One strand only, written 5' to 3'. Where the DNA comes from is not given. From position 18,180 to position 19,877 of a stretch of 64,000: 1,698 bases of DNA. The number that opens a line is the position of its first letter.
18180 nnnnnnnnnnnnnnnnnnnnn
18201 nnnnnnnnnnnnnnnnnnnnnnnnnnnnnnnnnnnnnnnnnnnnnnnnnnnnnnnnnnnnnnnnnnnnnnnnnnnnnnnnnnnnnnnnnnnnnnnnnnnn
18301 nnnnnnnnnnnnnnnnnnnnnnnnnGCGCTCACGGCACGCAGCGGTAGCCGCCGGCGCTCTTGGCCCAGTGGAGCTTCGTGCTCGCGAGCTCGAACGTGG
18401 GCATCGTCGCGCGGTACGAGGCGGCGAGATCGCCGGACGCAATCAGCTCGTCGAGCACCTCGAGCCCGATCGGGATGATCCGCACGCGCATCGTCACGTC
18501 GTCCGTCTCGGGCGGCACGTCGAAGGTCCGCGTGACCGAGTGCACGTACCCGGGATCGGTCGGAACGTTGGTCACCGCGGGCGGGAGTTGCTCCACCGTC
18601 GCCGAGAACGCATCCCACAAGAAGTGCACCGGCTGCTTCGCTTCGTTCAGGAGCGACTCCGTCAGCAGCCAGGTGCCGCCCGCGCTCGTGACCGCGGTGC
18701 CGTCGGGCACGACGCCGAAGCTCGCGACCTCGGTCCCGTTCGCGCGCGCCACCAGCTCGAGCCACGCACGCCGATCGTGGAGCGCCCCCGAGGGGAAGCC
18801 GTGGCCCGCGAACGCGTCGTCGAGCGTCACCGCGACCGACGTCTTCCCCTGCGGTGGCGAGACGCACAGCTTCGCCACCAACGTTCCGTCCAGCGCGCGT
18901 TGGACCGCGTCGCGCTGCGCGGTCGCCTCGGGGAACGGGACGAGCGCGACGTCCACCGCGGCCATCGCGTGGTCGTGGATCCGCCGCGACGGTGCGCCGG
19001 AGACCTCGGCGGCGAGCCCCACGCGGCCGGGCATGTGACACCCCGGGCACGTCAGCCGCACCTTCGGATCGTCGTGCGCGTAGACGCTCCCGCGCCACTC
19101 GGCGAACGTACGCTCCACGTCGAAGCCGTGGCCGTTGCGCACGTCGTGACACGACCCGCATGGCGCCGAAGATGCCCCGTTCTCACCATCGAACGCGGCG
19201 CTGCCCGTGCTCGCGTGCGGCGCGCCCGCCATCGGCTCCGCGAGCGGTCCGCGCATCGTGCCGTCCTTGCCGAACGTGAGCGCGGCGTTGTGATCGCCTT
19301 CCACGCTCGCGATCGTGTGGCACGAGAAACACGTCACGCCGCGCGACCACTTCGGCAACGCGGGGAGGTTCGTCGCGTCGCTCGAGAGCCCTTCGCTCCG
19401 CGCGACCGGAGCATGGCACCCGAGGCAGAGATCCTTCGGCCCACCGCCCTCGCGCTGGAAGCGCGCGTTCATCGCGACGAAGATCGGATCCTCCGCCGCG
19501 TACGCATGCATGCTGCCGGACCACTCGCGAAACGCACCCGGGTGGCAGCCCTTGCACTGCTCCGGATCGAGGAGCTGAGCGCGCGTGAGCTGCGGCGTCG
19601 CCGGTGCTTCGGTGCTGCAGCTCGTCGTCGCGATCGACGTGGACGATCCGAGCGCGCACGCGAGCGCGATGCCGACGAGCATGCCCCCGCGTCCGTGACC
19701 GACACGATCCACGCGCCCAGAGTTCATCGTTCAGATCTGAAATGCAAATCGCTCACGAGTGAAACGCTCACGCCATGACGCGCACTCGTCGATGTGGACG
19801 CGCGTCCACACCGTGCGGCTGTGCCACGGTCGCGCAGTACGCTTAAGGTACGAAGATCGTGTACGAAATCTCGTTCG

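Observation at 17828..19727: Duplicated module: YtkA/CtaK-like Met/His lipoprotein paired with a pentaheme cytochrome (second copies at 62808..63260 and 53246..54994)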

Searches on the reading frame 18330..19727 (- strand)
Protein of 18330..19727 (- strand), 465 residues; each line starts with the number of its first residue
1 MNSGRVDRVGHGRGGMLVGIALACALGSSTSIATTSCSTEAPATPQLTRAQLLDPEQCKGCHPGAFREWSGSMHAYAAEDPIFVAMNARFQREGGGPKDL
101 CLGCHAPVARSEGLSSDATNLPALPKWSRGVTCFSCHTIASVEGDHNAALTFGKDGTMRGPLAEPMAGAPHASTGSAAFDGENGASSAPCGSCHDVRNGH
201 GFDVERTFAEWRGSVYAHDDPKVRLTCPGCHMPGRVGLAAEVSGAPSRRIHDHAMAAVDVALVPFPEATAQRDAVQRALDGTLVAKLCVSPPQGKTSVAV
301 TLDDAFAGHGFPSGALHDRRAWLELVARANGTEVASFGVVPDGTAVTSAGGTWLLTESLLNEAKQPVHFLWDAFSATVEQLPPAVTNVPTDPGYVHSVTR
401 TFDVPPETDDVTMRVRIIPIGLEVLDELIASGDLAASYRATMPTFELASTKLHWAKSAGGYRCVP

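Call 3: search_protein_families(library=pfam, proteins=[window:18330-19727:-], max_evalue=1)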
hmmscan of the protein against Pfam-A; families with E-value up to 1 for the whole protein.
window:18330-19727:- (465 aa): 8 families
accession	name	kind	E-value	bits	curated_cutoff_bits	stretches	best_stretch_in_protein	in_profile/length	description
PF13435.11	Cytochrome_C554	-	1.1e-08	36.3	20.8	1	57-138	1-84/84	Cytochrome c554 and c-prime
PF14522.11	Cytochrome_C7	-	4.1e-05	23.8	24.8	2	129-231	12-66/67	Cytochrome c7 and related cytochrome c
PF09699.15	Paired_CXXCH_1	-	0.0002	21.4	20.6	0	98-107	29-38/41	Doubled CXXCH motif (Paired_CXXCH_1)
PF14537.11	Cytochrom_c3_2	-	0.00034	21.4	25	1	57-138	8-65/79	Cytochrome c3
PF22113.1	Mtrc-MtrF_II-IV_dom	-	0.00043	20.3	30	1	129-236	80-168/176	Outer membrane cytochrome MtrC/MtrF-like, domains II/IV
PF03264.19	Cytochrom_NNT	-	0.0037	17.5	24.1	1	187-235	36-76/174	NapC/NirT cytochrome c family, N-terminal region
PF02085.21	Cytochrom_CIII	-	0.21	12.4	22.9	0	183-232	42-83/101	Class III cytochrome C family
PF16694.10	Cytochrome_P460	-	0.43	11.4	27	0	96-110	105-119/125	Cytochrome P460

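Call 6: search_protein_families(library=ncbifam, proteins=[window:18330-19727:-], max_evalue=1)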
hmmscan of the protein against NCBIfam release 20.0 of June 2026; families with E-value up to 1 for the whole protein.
window:18330-19727:- (465 aa): 14 families
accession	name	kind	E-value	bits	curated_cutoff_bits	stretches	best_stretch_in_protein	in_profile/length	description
NF041198.1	UshA_like_PCGU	equivalog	5.4e-07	28.6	275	1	48-140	401-482/519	UshA-like (seleno)protein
NF040886.1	cyt_C_like_Sec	equivalog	1.2e-06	27.4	250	2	50-79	40-69/423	multiheme c-type cytochrome (seleno)protein ExtKL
TIGR03508.1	decahem_SO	subfamily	0.0022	17.5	192.2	1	53-141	32-105/258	DmsE family decaheme c-type cytochrome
TIGR03507.1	decahem_SO1788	subfamily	0.0024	16.4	209.3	1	183-252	265-320/672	OmcA/MtrC family decaheme c-type cytochrome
NF041028.1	decahem_GSU2203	exception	0.013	14.7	325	1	43-140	24-111/317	GSU2203 family decaheme c-type cytochrome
NF007906.0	PRK10617.1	equivalog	0.017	15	349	1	184-235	51-95/200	cytochrome c-type protein NapC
TIGR03153.1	cytochr_NrfH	equivalog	0.041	14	134.2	0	188-235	29-63/138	cytochrome c nitrite reductase small subunit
TIGR01905.1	paired_CXXCH_1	subfamily_domain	0.056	13.4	25.2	0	98-107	29-38/41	doubled CXXCH domain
TIGR02161.1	napC_nirT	subfamily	0.071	13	310.6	1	186-237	44-88/185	periplasmic nitrate (or nitrite) reductase c-type cytochrome, NapC/NirT family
NF040967.1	cytc_ExtN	equivalog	0.12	11.1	200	1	27-137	34-137/415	selenite/tellurite reduction operon c-type cytochrome ExtN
TIGR03146.1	cyt_nit_nrfB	equivalog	0.14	12.4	166.6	0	97-141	10-51/145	cytochrome c nitrite reductase pentaheme subunit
NF040968.1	FeS_ExtO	equivalog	0.17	10.6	200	1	27-137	34-137/416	selenite/tellurite reduction operon b-type cytochrome iron-sulfur cluster-binding subunit ExtO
NF008659.0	PRK11659.1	equivalog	0.19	11.4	184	1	97-141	45-86/188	cytochrome c nitrite reductase pentaheme subunit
TIGR01904.2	GSu_C4xC__C2xCH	domain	0.31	10.8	27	0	184-201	46-63/73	CxxxxCH/CxxCH domain c-type cytochrome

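Call 10: find_encoding_contigs(protein=window:18330-19727:-, flank=10000, max_places=4)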
Protein window:18330-19727:- (465 aa): no gene with exactly this product is on record in the collection.

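Call 22: search_solved_structures(query=window:18330-19727:-, max_evalue=10, show_alignments=2)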
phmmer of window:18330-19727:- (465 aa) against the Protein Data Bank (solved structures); distinct sequences matched with E-value up to 10: 4.
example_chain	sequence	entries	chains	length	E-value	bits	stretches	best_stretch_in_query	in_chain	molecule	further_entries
5ze8_A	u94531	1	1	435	1.8e-11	46.9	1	40-148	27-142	cytochrome c552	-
1bvb_A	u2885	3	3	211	0.056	15.6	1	56-157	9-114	CYTOCHROME C-554 | CYTOCHROME C554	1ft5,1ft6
4rkm_A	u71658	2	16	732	1.5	10.9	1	51-77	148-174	MccA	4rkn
9wt9_A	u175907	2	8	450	6.9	8.7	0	43-76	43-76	Cytochrome c,Multiheme cytochrome c selenoprotein mutant (MccSep U325A) | Cytochrome c,Multiheme cytochrome c selenoprotein (MccSep)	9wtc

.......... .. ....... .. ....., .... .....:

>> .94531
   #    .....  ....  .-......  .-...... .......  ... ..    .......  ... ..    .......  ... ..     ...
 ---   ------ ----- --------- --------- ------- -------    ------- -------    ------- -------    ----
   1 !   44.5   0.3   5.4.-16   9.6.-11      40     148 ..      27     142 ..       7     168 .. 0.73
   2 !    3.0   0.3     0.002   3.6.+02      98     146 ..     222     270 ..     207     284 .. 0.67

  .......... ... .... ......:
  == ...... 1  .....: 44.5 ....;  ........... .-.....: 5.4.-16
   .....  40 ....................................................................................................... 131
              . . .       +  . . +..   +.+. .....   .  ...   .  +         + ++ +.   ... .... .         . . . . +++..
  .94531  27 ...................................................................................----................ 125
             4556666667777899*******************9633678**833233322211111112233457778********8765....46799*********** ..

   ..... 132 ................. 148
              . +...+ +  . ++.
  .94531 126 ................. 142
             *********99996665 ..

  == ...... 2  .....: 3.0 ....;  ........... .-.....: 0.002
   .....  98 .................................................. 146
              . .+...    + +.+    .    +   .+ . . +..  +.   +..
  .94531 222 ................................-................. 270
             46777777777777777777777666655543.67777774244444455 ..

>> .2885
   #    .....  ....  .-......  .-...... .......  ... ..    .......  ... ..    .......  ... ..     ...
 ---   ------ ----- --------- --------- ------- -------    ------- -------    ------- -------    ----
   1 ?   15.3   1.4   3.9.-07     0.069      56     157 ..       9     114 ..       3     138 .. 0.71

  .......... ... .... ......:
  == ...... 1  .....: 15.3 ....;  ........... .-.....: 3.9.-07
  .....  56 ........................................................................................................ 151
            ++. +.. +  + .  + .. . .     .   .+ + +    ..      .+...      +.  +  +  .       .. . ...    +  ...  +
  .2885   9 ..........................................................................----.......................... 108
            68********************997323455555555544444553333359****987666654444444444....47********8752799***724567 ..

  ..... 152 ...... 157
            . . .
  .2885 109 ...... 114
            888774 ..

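Call 38: find_homologous_proteins(query=window:18330-19727:-, max_evalue=0.00001)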
Query window:18330-19727:- (465 aa): 1297 proteins with E <= 0.00001 among 8000 candidates; the best 120 are listed.
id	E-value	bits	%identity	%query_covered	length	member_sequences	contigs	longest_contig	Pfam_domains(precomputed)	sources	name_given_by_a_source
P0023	0.0e+0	1033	100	97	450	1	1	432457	PF13435.12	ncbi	-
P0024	7.9e-237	805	78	94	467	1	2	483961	PF13435.12,PF14522.12,PF22113.2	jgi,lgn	jgi:nitrate/TMAO reductase-like tetraheme cytochrome c subunit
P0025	1.0e-212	725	70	97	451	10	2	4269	PF14537.12,PF13435.12,PF14522.12,PF22113.2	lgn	-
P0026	7.8e-211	719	69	97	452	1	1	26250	PF13435.12,PF22113.2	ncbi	ncbi:hypothetical protein BH09MYX1_BH09MYX1_17170 [soil metagenome]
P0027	2.6e-185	635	69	85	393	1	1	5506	-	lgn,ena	-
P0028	3.0e-175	602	61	92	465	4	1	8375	PF09699.16,PF13435.12,PF03264.20,PF22113.2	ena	-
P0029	3.4e-154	532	62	85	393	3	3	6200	PF03264.20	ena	-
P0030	4.2e-149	516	57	89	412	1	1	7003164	PF13435.12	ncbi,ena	-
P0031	2.1e-146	507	56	90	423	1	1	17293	PF13435.12,PF14522.12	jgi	jgi:hypothetical protein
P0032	1.4e-145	504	53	94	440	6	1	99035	PF13435.12,PF03264.20,PF14522.12,PF22113.2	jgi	jgi:hypothetical protein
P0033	2.8e-145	503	55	90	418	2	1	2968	PF13435.12,PF22113.2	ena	-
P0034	3.4e-144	499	56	91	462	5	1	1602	PF13435.12,PF22113.2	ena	-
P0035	4.7e-142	492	55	92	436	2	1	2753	PF13435.12,PF03264.20,PF14522.12,PF22113.2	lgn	-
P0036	8.6e-140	485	54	89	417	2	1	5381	PF13435.12,PF03264.20,PF22113.2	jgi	-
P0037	5.2e-139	482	52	93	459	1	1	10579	PF13435.12,PF22113.2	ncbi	-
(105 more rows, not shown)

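Call 40: find_encoding_contigs(protein=P0023, flank=3000, max_places=1)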
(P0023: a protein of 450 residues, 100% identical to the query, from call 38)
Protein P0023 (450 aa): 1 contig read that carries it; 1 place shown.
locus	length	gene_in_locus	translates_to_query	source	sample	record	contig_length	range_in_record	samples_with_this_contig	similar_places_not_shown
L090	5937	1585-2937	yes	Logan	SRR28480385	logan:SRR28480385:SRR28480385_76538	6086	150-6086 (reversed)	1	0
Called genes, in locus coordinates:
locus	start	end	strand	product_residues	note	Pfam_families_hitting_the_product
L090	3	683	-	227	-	?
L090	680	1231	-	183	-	-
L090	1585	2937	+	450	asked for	PF13435:Cytochrome_C554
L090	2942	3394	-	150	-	PF13115:YtkA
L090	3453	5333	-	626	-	PF00512:HisKA, PF13581:HATPase_c_2 (faint), PF02518:HATPase_c, PF00072:Response_reg, PF01627:Hpt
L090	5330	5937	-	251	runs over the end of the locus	?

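Call 54: predict_structure(alignment_id=A2)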
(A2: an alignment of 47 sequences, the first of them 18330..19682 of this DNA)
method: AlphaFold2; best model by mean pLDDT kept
length: 450 residues; sequences in the alignment: 47
mean_pLDDT: 88.9   pTM: 0.85
mean pLDDT of the five models: 88.9, 88.5, 87.3, 86.8, 86.3
residues with pLDDT >= 90: 272; 70-90: 151; 50-70: 14; < 50: 13
segments of 3 or more residues with pLDDT < 50: 1-4, 12-14, 18-22
pLDDT, mean of each block of 10 residues (from residue 1): 49 50 61 92 92 89 91 91 88 94 93 93 88 85 83 86 88 89 90 92 89 88 88 85 86 89 93 91 94 88 96 98 95 89 97 95 94 86 95 97 97 97 96 98 96
secondary structure, 60 per line:
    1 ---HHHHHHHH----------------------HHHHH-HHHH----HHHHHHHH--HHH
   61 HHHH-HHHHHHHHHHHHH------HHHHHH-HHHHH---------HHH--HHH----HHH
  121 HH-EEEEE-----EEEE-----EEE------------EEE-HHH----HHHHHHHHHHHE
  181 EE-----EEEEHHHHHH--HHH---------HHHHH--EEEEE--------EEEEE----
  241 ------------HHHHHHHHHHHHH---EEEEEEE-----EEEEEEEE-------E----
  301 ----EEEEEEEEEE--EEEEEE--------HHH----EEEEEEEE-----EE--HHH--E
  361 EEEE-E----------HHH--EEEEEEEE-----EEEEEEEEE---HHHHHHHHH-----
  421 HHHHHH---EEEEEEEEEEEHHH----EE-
elements in order: H4-11 H34-38 H40-43 H48-55 H58-64 H66-78 H85-90 H92-96 H118-122 E124-128 E134-137 E143-145 E158-160 H169-179 E180-182 E188-191 H192-197 H212-216 E219-223 E232-236 H253-265 E269-275 E281-288 E305-314 E317-322 E338-345 E360-364 E382-389 E395-403 H407-415 H421-426 E430-440

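Call 56: fold_search(model_id=the predicted structure, library=pdb)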
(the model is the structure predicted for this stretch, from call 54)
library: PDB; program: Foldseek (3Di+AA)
matches with E <= 10: 532; with E <= 0.001: 1
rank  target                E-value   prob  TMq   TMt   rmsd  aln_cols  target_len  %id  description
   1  5ze8                  6.3e-17  1.00  0.59  0.68   5.6       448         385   19  Crystal structure of a penta-heme cytochrome c552 from Thermochromatium tepidum (released 2018-04-25)
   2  3spi                  2.4e-03  0.91  0.16  0.20  13.5       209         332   10  Inward rectifier potassium channel Kir2.2 in complex with PIP2 (released 2011-08-24)
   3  6m84                  2.6e-03  0.77  0.14  0.18  14.2       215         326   10  Crystal structure of cKir2.2 force open mutant in complex with PI(4,5)P2 (released 2019-09-04)
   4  5kuk                  3.7e-03  0.89  0.16  0.21  13.6       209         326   10  Crystal Structure of Inward Rectifier Kir2.2 K62W Mutant (released 2016-08-10)
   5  3sph                  4.2e-03  0.69  0.14  0.18  14.9       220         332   10  Inward rectifier potassium channel Kir2.2 I223L mutant in complex with PIP2 (released 2011-08-24)
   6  3spg                  8.0e-03  0.80  0.16  0.20  13.5       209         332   10  Inward rectifier potassium channel Kir2.2 R186A mutant in complex with PIP2 (released 2011-08-24)
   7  4lmh_B                8.5e-03  0.21  0.12  0.08  12.9       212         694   14  Crystal structure of the outer membrane decaheme cytochrome OmcA (released 2014-04-16)
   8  4lmh_A                9.6e-03  0.20  0.12  0.08  13.1       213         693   14  Crystal structure of the outer membrane decaheme cytochrome OmcA (released 2014-04-16)
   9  4bfk_B                1.1e-02  0.77  0.15  0.40   8.5       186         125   12  Superoxide reductase (Neelaredoxin) from Archaeoglobus fulgidus E12Q mutant (released 2014-03-26)
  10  7n9k                  1.2e-02  0.35  0.14  0.20  14.4       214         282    9  KirBac3.1 L124M mutant (released 2021-12-29)
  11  2gix_B                1.6e-02  0.44  0.13  0.25  15.0       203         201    8  Cytoplasmic Domain Structure of Kir2.1 containing Andersen's Mutation R218Q and Rescue Mutation T309K (released 2006-07-25)
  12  7u6y_B                2.0e-02  0.35  0.14  0.18  14.9       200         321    8  Cryo-EM structure of the pancreatic ATP-sensitive potassium channel in the presence of glibenclamide and ATP with Kir6 (released 2022-08-31)
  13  7tyt_B                2.0e-02  0.35  0.14  0.18  14.9       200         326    8  Cryo-EM structure of the pancreatic ATP-sensitive potassium channel bound to ATP and repaglinide with Kir6.2-CTD in th (released 2022-08-31)
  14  3syo                  2.1e-02  0.66  0.16  0.22  13.8       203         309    7  Crystal structure of the G protein-gated inward rectifier K+ channel GIRK2 (Kir3.2) in complex with sodium (released 2011-10-12)
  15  6o9v_A                2.3e-02  0.38  0.15  0.21  10.6       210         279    9  KirBac3.1 mutant at a resolution of 3.1 Angstroms (released 2020-05-27)
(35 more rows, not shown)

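Call 81: search_solved_structures(query=A2, max_evalue=10, show_alignments=3)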
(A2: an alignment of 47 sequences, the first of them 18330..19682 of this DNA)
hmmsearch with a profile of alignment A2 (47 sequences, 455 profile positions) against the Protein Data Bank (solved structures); distinct sequences matched with E-value up to 10: 6.
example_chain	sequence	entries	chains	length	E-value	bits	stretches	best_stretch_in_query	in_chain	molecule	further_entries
5ze8_A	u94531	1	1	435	3.1e-16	62.3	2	40-137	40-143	cytochrome c552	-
9wt9_A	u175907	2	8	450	2.1e-08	36.5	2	27-62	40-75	Cytochrome c,Multiheme cytochrome c selenoprotein mutant (MccSep U325A) | Cytochrome c,Multiheme cytochrome c selenoprotein (MccSep)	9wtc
9wt8_A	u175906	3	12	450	1.3e-07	33.8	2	27-62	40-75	Cytochrome c,Multiheme cytochrome c selenoprotein (MccSep)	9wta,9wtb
9wqv_C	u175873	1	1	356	0.016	17.1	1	186-221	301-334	Photosynthetic reaction center cytochrome c subunit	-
1bvb_A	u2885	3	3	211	0.017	17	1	43-135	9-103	CYTOCHROME C-554 | CYTOCHROME C554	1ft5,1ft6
4rkm_A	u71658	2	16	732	0.027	16.4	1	37-63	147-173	MccA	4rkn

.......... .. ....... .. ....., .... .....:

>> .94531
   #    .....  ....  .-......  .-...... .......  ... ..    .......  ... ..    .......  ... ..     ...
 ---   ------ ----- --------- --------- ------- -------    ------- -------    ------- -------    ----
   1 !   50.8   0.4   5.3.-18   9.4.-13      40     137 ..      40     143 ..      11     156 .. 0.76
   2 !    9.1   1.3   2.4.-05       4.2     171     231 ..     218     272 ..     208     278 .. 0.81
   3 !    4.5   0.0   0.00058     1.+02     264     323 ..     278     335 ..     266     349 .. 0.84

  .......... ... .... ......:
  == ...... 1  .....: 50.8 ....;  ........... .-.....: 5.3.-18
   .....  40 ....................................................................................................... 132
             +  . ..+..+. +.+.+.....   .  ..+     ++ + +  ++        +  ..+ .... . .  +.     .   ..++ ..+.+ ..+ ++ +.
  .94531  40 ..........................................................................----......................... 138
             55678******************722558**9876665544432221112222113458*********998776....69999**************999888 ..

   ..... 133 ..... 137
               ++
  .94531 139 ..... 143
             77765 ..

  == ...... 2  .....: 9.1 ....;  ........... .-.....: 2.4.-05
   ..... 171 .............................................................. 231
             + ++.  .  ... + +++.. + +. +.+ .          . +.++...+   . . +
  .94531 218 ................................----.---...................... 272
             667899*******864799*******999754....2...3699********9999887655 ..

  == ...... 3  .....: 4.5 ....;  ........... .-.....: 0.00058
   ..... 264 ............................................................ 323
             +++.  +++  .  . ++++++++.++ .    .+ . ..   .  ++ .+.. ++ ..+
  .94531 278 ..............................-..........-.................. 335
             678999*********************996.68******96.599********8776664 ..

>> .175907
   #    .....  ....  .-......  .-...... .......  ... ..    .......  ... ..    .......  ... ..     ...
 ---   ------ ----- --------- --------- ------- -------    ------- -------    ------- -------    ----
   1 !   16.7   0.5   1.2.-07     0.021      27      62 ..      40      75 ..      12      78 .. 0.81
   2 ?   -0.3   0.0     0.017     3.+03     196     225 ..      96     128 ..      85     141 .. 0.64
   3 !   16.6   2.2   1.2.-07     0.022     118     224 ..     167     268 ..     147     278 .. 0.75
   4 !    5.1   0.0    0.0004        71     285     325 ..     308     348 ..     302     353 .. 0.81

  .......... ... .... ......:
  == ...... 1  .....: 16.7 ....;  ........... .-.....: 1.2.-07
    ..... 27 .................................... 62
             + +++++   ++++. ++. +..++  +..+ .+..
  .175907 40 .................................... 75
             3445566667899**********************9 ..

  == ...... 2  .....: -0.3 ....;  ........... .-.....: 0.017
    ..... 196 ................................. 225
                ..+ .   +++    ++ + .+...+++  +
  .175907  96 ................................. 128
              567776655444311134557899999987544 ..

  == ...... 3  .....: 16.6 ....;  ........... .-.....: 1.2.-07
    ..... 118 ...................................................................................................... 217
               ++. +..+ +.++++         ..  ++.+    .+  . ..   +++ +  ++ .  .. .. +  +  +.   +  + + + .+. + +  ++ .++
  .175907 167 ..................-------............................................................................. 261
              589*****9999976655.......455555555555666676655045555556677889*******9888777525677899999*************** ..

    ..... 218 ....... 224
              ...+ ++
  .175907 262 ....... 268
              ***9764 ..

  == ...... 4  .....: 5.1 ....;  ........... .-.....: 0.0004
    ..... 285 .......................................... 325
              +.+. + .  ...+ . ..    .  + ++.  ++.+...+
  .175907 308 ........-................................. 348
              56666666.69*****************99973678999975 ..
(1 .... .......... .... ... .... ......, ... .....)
